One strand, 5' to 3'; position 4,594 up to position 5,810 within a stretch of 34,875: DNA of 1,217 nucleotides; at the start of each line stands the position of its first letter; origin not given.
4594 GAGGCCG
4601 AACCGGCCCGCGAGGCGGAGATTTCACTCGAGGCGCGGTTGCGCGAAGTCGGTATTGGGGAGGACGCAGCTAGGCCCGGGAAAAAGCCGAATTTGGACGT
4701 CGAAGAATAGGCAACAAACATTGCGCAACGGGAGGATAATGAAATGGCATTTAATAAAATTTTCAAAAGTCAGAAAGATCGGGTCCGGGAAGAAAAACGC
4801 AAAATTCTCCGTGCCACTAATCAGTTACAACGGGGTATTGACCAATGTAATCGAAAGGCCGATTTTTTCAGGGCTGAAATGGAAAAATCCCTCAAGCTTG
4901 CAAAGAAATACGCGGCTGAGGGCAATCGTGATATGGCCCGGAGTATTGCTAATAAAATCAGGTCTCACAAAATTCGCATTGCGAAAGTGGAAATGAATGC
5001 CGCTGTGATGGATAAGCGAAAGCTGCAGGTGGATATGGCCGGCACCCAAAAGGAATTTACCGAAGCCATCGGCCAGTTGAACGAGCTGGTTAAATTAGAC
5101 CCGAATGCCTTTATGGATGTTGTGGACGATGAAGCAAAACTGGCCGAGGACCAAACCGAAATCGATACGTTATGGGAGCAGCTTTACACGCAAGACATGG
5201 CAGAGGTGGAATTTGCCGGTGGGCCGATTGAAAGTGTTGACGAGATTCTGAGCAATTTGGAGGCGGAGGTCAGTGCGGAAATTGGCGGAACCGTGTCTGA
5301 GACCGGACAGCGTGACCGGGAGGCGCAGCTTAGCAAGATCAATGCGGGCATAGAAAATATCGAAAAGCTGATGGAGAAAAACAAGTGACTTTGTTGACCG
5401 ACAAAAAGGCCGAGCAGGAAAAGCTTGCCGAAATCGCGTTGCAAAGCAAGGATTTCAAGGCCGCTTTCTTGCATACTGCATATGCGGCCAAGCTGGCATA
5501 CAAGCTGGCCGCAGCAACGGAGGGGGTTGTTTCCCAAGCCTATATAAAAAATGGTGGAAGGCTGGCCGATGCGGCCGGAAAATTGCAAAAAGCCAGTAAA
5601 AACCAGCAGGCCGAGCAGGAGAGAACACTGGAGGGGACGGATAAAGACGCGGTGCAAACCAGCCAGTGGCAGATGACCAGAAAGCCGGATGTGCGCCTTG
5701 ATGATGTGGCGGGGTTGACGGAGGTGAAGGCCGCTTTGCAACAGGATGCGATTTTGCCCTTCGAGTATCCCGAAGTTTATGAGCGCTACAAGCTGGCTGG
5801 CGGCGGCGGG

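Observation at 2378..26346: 24-kb, 14-gene operon combining ESCRT-III/Vps4-like, RavA-like, papain-like protease and giant envelope protein genes: candidate undescribed system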

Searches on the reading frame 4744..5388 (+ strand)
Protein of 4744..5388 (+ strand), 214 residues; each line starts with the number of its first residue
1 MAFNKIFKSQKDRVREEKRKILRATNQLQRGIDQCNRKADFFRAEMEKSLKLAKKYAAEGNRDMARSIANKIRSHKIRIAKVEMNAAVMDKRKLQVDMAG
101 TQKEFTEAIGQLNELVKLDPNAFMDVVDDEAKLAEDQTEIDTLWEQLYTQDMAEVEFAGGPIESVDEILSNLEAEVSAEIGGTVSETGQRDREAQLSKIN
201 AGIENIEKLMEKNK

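Call 3: search_protein_families(library=pfam, proteins=[window:4744-5388:+], max_evalue=0.01)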
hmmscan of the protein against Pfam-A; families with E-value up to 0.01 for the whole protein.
window:4744-5388:+ (214 aa): 2 families
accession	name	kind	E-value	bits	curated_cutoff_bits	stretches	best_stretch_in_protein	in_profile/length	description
PF03357.26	Snf7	-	3.1e-06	27.4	27.3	1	24-184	2-163/171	Snf7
PF04065.20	Not3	-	0.0028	17.5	25.8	1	10-108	110-208/231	Not1 N-terminal domain, CCR4-Not complex component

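Call 5: search_protein_families(library=padloc, proteins=[window:4744-5388:+], max_evalue=0.01)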
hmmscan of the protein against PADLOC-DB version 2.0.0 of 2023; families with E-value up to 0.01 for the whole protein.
window:4744-5388:+ (214 aa): 0 families

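Call 6: search_protein_families(library=ncbifam, proteins=[window:4744-5388:+], max_evalue=0.01)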
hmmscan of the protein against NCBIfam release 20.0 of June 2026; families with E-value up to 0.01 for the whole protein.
window:4744-5388:+ (214 aa): 0 families

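Call 38: search_solved_structures(query=A3, max_evalue=1, show_alignments=1)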
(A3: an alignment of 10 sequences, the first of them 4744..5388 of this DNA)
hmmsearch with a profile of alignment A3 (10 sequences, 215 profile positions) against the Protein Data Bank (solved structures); distinct sequences matched with E-value up to 1: 16.
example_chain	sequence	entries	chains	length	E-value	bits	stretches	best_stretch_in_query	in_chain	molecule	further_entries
5fd9_A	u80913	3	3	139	3.8e-09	39.7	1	22-139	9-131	Vacuolar-sorting protein SNF7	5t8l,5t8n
5fd7_A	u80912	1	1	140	3.8e-09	39.7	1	22-139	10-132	Vacuolar-sorting protein SNF7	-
9jsd_A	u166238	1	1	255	2.6e-08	37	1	22-139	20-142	Vacuolar-sorting protein SNF7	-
8wb6_A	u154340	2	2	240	0.00011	25.1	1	22-141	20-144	SNF7 isoform 1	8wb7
3frv_A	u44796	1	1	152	0.00089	22.2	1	8-149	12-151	Charged multivesicular body protein 3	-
2gd5_A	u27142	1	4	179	0.0016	21.4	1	10-160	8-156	Charged multivesicular body protein 3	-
4y6c_A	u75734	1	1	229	0.0054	19.6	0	50-80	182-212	ANSERINA PUTATIVE KINESIN LIGHT chain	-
7zcg_A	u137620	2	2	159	0.0073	19.2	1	15-159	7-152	Charged multivesicular body protein 3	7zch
5oi7_A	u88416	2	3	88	0.012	18.5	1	143-210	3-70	Centrosomal protein of 85 kDa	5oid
4y6w_A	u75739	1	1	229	0.015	18.2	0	50-80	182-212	NaB(AB)3ACb - light chain TPR-like repeats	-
9s97_A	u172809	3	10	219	0.026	17.4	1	2-91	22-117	Cell division protein B2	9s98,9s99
6zu5_LNN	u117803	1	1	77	0.074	15.9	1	20-87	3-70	Lso2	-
3frt_A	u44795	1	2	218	0.12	15.2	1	10-167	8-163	Charged multivesicular body protein 3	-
8xyv_A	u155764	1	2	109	0.32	13.8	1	32-109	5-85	De novo designed protein 0705-5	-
7zcg_B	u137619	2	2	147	0.81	12.5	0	22-140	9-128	Charged multivesicular body protein 2a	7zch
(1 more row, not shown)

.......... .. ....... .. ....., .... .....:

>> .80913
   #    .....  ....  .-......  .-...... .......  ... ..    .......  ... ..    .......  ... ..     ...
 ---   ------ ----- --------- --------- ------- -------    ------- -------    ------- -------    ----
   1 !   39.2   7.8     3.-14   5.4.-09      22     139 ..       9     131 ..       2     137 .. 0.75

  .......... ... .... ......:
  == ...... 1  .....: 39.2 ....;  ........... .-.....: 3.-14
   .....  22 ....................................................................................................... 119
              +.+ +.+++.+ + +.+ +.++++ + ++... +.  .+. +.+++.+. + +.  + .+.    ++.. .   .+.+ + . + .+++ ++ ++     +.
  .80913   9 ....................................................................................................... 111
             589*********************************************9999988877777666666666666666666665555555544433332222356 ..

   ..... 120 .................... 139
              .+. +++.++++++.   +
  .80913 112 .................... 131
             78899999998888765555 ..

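Call 103: find_related_loci(query=A3, collection=viral_contigs, flank=10000)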
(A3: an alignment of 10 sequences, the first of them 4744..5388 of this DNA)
Query A3 (214 aa) in viral_contigs; peptide patterns used: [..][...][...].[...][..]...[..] (x = any residue, [..] = any of these).
141 stretches matched a pattern, but none encodes a relative of the query by tblastn (E <= 1e-3).

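Call 112: search_dna_similar(query=window:4744-5388:+, collection=plasmids, mode=protein, max_evalue=0.001, max_rows=10)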
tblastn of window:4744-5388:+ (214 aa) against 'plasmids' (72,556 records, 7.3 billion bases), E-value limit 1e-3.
No match.

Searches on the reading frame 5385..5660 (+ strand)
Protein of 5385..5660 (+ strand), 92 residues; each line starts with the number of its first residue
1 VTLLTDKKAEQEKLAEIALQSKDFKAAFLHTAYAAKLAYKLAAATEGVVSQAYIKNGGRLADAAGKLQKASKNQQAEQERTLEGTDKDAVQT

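Call 65: search_solved_structures(query=A4, max_evalue=10, show_alignments=2)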
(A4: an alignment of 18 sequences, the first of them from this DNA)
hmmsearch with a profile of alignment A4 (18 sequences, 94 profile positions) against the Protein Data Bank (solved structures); distinct sequences matched with E-value up to 10: 13.
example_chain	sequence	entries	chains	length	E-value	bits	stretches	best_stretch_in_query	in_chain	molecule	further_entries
2mpk_A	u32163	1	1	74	0.0026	21.1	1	13-69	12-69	Chitin synthase 1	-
8sxq_A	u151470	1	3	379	0.075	16.4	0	16-38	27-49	SEL-1 repeat protein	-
9mm5_A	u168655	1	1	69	0.079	16.3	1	16-72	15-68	De novo designed minibinder - dC2_049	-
4gcn_A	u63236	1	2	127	0.27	14.6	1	6-36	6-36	Protein STI-1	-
2cpt_A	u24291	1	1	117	0.6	13.5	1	13-88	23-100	Vacuolar sorting protein 4b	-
9qqu_A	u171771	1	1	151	0.78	13.2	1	8-36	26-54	Stress-induced-phosphoprotein 1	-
7x9s_A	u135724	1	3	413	1.2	12.5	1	9-34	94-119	GmaR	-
2wqh_A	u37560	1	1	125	1.6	12.2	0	14-44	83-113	CTPR3Y3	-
3esk_A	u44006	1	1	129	1.8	12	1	10-36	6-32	Stress-induced-phosphoprotein 1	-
7kw7_E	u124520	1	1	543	2.9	11.3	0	10-36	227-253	Stress-induced-phosphoprotein 1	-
2nc9_A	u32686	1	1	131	3.8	10.9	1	10-36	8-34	Stress-induced-phosphoprotein 1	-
1elr_A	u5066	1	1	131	5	10.6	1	10-36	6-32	TPR2A-DOMAIN OF HOP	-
7l9x_A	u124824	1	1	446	7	10.1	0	13-88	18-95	Vacuolar protein sorting-associated protein 4B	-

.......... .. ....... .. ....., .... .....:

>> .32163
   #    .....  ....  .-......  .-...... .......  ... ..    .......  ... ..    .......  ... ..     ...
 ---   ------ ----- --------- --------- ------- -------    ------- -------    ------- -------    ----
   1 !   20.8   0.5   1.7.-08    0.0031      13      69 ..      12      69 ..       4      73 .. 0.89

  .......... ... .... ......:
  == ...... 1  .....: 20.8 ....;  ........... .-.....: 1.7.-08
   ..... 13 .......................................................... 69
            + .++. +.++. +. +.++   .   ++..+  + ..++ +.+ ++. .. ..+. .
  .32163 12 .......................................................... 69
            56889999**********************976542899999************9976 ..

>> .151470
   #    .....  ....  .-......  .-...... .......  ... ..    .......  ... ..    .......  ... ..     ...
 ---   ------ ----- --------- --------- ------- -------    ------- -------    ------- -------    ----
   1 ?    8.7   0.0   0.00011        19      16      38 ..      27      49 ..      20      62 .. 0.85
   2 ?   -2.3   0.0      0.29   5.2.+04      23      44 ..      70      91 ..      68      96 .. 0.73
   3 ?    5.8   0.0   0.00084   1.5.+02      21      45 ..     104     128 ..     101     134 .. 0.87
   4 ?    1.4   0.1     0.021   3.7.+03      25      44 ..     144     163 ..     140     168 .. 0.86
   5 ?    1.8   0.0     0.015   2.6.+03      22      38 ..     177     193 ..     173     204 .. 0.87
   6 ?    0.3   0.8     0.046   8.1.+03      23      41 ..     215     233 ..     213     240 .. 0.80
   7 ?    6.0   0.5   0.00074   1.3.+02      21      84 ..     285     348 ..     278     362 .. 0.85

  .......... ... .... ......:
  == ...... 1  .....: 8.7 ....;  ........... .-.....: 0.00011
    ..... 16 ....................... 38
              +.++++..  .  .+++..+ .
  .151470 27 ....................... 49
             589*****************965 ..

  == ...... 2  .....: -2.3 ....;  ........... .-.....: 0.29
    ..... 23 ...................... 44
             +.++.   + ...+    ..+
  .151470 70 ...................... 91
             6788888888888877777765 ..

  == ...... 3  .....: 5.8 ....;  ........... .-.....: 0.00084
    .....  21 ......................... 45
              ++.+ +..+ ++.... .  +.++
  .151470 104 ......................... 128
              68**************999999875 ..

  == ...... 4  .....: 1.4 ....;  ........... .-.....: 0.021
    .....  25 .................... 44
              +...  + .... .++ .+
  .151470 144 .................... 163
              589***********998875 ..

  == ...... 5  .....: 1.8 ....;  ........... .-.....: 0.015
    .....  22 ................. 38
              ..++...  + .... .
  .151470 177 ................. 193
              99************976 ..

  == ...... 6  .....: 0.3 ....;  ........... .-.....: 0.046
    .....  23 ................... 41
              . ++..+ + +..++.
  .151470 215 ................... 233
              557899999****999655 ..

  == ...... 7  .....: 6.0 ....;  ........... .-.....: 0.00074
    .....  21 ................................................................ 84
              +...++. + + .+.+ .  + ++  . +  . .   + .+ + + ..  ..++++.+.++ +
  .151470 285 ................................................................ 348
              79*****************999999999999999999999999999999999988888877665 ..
